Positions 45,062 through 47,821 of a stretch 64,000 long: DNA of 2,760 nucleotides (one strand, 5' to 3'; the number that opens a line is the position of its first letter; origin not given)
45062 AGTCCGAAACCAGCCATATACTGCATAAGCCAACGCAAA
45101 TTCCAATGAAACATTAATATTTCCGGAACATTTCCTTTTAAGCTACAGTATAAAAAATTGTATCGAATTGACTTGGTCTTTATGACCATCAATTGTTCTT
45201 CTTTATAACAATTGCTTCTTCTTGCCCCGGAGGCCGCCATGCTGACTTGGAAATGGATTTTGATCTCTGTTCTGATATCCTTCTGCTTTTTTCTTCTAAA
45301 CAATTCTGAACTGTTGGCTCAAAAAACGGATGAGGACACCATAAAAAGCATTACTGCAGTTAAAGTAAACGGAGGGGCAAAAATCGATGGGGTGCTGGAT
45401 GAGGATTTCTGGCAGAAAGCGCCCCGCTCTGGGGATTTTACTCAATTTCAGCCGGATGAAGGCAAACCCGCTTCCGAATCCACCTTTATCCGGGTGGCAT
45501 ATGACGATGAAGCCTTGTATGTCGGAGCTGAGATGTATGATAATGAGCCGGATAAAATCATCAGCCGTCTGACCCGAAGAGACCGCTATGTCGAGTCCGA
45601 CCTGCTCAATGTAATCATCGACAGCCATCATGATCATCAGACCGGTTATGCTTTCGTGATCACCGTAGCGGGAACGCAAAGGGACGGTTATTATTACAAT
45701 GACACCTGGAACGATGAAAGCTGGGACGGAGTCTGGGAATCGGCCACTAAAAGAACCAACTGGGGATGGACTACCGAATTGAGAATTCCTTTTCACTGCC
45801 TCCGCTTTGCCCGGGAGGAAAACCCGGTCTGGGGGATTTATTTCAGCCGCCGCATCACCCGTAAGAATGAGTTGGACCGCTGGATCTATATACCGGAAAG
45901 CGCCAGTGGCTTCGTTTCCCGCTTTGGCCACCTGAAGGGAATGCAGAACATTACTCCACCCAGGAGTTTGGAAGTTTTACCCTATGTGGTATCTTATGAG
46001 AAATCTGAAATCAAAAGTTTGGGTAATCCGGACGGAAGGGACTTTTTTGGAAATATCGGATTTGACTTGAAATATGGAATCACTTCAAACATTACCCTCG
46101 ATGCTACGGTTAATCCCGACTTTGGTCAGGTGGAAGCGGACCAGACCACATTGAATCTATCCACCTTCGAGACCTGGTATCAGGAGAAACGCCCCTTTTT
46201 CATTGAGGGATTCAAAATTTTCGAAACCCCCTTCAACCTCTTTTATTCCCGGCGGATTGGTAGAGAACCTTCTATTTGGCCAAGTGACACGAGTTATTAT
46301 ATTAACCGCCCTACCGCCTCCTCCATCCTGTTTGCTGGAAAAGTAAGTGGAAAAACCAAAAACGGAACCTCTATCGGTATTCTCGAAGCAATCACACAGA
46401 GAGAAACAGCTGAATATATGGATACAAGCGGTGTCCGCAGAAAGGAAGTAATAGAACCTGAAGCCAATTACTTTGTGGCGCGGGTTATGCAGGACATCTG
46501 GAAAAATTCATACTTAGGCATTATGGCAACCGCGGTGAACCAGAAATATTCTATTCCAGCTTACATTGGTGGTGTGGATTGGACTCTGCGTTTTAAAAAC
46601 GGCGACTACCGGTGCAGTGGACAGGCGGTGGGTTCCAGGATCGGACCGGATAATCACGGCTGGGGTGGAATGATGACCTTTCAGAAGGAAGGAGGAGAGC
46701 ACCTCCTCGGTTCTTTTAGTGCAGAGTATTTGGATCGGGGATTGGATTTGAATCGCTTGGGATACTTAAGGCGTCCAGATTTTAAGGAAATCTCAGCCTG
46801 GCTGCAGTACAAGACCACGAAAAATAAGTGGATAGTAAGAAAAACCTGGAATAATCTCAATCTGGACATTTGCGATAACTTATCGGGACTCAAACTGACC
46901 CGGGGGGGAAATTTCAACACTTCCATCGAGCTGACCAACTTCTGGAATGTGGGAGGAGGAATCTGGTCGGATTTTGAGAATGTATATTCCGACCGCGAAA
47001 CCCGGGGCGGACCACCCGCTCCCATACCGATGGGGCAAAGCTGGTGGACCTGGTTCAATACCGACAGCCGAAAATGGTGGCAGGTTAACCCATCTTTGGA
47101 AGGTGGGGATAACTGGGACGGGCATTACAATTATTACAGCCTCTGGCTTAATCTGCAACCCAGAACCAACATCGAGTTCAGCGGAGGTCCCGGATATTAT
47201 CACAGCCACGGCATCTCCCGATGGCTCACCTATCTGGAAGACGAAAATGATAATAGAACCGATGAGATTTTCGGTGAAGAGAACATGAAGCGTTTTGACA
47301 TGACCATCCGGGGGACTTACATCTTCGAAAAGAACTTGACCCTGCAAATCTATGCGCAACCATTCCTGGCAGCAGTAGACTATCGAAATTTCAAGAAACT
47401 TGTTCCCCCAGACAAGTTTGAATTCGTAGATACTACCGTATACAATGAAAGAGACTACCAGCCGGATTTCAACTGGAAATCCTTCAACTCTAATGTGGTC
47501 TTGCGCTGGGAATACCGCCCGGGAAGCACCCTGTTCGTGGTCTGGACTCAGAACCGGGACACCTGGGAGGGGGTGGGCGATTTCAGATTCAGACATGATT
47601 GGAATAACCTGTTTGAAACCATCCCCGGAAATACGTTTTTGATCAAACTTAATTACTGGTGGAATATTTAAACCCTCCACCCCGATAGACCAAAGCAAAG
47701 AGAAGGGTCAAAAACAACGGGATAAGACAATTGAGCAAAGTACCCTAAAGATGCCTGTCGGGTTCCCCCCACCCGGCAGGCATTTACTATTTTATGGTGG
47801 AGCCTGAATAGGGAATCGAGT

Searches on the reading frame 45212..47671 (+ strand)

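Call 6: search_protein_families(library=pfam, proteins=[window:45212-47671:+], max_evalue=0.01)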
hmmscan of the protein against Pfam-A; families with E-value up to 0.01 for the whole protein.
window:45212-47671:+ (819 aa): 2 families
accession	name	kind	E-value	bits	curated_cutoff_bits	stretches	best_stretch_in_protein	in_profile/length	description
PF19313.5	DUF5916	-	4.3e-91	306.8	22.6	1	249-816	1-562/572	Domain of unknown function (DUF5916)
PF06452.16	CBM9_1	-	1.8e-08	34.9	23.4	1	58-209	1-144/185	Carbohydrate family 9 binding domain-like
